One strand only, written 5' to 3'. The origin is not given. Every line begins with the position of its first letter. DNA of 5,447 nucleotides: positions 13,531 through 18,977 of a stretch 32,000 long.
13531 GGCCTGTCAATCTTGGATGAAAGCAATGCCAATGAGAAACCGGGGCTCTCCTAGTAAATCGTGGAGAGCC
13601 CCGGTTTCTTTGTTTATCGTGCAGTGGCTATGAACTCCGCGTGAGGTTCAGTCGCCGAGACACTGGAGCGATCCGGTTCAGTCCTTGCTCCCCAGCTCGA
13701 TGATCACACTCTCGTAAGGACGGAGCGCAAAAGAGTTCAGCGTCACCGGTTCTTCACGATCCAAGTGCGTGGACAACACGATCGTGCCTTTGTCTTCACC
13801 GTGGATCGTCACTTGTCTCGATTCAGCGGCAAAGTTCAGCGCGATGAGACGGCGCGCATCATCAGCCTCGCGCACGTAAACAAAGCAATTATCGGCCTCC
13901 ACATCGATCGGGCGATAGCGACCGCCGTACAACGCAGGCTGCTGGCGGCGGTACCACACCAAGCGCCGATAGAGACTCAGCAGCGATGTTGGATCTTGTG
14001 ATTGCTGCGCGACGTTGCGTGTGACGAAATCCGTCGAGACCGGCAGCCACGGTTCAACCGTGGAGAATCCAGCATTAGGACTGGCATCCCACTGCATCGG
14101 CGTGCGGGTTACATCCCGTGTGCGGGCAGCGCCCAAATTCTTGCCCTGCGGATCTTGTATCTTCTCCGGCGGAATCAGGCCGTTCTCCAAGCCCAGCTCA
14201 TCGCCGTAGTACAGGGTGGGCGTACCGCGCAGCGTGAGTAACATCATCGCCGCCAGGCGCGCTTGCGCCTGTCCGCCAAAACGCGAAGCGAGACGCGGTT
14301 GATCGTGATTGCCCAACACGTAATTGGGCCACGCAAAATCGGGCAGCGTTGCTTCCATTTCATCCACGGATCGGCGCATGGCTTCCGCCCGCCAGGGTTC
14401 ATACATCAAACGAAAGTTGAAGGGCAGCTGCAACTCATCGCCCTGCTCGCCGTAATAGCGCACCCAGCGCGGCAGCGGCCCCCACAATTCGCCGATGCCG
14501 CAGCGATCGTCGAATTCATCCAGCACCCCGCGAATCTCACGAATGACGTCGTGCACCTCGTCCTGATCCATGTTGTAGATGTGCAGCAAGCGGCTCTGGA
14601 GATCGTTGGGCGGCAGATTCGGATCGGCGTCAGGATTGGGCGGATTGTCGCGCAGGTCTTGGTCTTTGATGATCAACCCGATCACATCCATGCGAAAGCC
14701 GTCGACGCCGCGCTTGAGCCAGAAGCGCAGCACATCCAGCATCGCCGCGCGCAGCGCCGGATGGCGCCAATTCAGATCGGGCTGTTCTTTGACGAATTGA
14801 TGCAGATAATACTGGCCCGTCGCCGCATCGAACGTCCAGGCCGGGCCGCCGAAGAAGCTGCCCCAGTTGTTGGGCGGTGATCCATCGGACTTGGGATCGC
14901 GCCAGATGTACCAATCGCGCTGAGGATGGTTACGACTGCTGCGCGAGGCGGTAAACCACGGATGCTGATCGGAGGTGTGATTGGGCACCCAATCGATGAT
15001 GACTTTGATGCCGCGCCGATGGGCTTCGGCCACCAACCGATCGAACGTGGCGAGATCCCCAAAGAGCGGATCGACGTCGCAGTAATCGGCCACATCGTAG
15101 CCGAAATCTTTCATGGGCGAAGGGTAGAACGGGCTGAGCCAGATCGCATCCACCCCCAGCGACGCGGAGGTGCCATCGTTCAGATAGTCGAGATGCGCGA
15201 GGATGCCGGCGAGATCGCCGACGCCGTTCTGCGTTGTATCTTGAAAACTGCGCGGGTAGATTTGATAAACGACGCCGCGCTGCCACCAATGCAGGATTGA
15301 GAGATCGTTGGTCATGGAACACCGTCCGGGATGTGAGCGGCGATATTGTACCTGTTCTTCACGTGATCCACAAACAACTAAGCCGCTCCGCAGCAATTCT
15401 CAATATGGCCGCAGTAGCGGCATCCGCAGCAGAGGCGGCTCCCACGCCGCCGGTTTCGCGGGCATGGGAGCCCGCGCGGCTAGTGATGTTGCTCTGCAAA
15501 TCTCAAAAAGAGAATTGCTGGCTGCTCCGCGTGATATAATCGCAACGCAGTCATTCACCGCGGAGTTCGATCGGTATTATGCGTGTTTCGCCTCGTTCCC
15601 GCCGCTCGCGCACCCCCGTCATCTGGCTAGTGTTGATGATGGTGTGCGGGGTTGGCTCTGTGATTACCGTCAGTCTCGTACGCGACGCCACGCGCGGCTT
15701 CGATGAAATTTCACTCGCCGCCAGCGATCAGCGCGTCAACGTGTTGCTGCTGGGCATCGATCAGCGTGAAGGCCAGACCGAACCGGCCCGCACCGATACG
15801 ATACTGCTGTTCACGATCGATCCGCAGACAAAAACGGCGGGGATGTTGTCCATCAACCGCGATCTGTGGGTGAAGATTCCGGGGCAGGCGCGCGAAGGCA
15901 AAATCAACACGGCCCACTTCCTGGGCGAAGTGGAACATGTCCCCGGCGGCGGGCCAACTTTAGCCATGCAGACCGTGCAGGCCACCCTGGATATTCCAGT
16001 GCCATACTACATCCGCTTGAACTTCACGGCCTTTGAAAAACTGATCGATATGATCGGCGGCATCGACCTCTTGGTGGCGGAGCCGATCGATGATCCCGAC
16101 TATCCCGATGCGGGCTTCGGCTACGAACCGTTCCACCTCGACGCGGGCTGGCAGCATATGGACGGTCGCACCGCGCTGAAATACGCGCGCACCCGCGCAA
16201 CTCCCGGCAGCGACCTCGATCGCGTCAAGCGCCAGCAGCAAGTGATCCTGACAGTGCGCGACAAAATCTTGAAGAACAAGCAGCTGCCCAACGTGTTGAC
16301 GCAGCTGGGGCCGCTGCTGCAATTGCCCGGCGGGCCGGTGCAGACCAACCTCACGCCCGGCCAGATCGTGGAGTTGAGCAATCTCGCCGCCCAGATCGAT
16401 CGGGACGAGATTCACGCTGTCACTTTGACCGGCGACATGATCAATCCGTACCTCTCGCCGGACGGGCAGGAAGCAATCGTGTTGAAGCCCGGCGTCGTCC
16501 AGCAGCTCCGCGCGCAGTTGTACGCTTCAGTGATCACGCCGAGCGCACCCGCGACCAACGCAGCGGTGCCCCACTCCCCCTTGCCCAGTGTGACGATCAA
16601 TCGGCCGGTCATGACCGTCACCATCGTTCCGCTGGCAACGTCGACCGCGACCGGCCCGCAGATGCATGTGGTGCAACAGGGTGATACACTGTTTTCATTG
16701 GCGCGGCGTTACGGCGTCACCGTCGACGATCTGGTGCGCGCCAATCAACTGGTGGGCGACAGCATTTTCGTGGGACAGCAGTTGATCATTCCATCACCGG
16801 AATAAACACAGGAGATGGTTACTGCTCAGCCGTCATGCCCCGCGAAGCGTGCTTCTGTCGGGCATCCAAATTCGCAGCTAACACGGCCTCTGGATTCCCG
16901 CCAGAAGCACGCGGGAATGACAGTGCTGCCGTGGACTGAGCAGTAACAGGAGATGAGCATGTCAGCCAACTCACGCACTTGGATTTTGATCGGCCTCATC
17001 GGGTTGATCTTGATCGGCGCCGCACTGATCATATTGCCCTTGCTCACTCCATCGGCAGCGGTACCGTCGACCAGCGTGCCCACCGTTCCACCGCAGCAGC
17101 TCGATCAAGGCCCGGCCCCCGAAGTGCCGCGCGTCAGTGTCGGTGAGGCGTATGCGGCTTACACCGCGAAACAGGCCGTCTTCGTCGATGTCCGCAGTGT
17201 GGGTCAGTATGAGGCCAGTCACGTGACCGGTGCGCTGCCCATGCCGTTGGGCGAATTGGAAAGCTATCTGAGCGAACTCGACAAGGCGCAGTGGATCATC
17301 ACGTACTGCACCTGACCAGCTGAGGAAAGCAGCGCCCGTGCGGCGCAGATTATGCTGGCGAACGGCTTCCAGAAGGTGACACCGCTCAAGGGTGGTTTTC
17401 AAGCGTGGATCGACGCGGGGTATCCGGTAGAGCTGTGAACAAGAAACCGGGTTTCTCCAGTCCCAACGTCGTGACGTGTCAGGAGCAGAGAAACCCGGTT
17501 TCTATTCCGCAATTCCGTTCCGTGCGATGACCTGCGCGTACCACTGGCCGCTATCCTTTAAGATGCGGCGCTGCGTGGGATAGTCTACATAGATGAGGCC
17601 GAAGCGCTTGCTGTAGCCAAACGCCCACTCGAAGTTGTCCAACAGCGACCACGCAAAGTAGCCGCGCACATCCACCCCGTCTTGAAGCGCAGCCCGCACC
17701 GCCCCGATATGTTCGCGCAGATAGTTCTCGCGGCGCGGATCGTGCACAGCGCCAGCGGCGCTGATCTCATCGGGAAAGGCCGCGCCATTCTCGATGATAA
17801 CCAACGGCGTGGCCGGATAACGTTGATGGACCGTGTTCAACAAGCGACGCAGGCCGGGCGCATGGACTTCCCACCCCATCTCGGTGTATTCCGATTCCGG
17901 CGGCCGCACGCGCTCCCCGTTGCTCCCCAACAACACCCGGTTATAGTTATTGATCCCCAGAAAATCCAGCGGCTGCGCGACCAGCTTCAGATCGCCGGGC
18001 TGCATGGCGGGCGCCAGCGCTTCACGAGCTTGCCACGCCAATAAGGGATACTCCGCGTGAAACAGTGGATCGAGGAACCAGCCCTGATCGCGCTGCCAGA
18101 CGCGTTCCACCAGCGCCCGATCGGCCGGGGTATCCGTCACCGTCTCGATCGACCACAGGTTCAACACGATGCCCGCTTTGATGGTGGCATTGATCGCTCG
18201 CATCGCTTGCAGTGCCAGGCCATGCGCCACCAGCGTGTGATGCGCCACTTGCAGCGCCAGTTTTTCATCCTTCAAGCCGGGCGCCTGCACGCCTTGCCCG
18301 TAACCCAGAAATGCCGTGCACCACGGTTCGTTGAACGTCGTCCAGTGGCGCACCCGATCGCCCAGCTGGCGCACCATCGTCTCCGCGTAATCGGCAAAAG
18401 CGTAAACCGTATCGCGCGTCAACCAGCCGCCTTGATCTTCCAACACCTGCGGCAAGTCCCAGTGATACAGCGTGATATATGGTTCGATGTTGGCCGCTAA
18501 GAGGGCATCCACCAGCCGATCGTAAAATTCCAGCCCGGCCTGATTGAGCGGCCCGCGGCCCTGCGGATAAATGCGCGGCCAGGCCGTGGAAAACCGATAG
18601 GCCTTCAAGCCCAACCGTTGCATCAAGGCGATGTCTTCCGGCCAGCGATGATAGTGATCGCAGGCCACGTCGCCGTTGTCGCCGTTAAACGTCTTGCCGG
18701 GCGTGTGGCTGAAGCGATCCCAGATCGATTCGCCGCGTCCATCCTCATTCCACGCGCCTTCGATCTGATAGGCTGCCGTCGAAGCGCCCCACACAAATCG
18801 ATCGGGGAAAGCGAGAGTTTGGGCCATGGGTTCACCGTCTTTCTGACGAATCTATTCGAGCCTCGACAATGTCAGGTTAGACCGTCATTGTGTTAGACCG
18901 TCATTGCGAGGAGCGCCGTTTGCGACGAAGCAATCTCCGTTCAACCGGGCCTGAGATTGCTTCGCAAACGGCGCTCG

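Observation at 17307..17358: In-frame TGA exactly at the catalytic-cysteine position of a rhodanese: candidate selenocysteine codon (or a fresh pseudogene)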

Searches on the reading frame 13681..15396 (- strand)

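Call 53: search_protein_families(library=pfam, proteins=[window:13681-15396:-], max_evalue=0.00001)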
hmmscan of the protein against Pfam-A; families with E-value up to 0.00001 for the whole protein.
window:13681-15396:- (572 aa): 2 families
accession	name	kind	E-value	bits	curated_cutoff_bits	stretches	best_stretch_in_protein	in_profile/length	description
PF00128.31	Alpha-amylase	-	3.6e-135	452.1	22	1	45-490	1-444/446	Alpha amylase, catalytic domain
PF11941.14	DUF3459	-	5.9e-08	33.4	22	1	475-550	1-79/90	Domain of unknown function (DUF3459)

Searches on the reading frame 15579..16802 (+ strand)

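Call 54: search_protein_families(library=pfam, proteins=[window:15579-16802:+], max_evalue=0.00001)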
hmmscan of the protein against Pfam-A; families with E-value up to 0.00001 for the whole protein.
window:15579-16802:+ (408 aa): 2 families
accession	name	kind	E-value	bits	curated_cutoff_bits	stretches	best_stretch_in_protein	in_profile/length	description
PF03816.19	LytR_cpsA_psr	-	6e-39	134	24.6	1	71-230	1-148/150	LytR_cpsA_psr family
PF01476.26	LysM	-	2.6e-17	62.9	20.9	1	363-405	1-43/43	LysM domain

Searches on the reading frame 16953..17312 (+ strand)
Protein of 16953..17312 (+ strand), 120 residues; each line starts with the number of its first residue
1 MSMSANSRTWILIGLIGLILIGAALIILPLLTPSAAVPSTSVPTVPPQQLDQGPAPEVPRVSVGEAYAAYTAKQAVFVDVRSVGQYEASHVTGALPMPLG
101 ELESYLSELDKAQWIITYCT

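Call 37: search_protein_families(library=ncbifam, proteins=[window:16953-17312:+], max_evalue=0.01)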
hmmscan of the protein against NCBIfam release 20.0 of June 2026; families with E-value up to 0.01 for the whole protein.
seq(120 aa): 8 families
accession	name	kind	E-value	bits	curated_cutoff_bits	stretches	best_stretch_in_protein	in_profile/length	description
NF041203.1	rhodanese_LYCAU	equivalog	0.0001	22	115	1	55-120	17-84/126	rhodanese-related (seleno)protein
NF001195.0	PRK00162.1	equivalog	0.00016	21.9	102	1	60-119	6-65/108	thiosulfate sulfurtransferase GlpE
NF045521.1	rhoda_near_glyco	subfamily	0.0002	21.2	145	1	50-120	9-78/144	rhodanese homology domain-containing protein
NF007627.0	PRK10287.1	equivalog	0.0009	19.4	102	1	76-119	22-67/104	thiosulfate sulfurtransferase PspE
NF006444.0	PRK08762.1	equivalog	0.0019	16.9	449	1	57-119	13-76/387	molybdopterin-synthase adenylyltransferase MoeB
TIGR02981.1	phageshock_pspE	exception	0.0022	18.2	126.3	1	76-119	20-65/101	thiosulfate sulfurtransferase PspE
NF008750.0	PRK11784.1-2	equivalog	0.0043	16.2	241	1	69-99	10-40/346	tRNA 2-selenouridine(34) synthase MnmH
NF033833.0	rhodan_ChrE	equivalog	0.01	15.8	120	0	69-119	14-66/108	rhodanese family chromate resistance protein ChrE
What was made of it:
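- NF041203 is the best NCBIfam hit (call 37).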

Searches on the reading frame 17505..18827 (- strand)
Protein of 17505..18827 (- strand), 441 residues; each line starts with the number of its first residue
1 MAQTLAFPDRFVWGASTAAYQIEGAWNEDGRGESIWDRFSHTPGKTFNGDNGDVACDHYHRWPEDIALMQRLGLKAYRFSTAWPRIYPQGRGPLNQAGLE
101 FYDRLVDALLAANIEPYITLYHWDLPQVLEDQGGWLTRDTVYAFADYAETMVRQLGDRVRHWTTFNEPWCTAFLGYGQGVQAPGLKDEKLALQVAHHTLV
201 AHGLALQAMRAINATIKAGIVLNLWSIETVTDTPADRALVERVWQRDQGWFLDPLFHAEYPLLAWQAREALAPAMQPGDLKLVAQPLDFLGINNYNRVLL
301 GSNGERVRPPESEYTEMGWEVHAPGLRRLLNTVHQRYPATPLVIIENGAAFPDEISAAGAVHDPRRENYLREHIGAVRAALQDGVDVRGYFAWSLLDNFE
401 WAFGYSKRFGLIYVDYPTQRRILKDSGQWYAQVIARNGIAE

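Call 43: list_cluster_members(proteins=[P0001, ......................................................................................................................, window:17505-18827:-, window:15579-16802:+])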
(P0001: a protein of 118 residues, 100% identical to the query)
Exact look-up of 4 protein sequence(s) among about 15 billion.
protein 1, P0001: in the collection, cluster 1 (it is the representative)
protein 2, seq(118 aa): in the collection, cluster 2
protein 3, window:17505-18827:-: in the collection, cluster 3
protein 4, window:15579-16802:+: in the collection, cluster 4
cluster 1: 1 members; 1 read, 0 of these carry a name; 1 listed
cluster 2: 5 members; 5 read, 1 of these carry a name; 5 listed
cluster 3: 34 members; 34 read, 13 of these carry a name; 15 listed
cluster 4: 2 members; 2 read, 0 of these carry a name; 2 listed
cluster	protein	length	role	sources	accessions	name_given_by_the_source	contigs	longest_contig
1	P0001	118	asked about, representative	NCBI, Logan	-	-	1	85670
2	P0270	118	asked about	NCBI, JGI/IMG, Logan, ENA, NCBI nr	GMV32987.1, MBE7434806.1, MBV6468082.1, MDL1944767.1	rhodanese-like domain-containing protein [Chloroflexi bacterium CFX2] | 3-mercaptopyruvate sulfurtransferase SseA | rhodanese-like domain-containing protein [Anaerolineales bacterium]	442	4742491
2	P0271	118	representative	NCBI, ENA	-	-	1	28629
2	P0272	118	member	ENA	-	-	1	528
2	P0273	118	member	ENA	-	-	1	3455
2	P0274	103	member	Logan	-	-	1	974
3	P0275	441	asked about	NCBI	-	-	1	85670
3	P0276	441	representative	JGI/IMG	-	beta-glucosidase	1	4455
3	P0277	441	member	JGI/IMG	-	beta-glucosidase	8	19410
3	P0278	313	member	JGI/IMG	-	beta-glucosidase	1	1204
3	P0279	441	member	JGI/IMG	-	beta-glucosidase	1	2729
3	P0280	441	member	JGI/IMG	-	beta-glucosidase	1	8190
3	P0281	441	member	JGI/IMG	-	beta-glucosidase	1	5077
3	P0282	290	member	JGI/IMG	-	beta-glucosidase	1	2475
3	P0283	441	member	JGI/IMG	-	beta-glucosidase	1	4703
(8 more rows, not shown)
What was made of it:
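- GenBank annotates orthologues as 118-residue proteins (call 43). The source is apparently a metagenome-assembled contig (NCBI contig of 85,670 bases, call 43).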

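Call 44: find_encoding_contigs(protein=window:17505-18827:-, flank=10000, max_places=3)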
Protein window:17505-18827:- (441 aa): no gene with exactly this product is on record in the collection.

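Call 54: search_protein_families(library=pfam, proteins=[window:17505-18827:-], max_evalue=0.00001)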
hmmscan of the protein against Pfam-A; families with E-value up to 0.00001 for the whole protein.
window:17505-18827:- (441 aa): 1 family
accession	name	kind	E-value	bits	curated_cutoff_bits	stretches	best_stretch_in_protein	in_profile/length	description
PF00232.24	Glyco_hydro_1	-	1.2e-164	548.5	22.6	1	6-438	4-452/453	Glycosyl hydrolase family 1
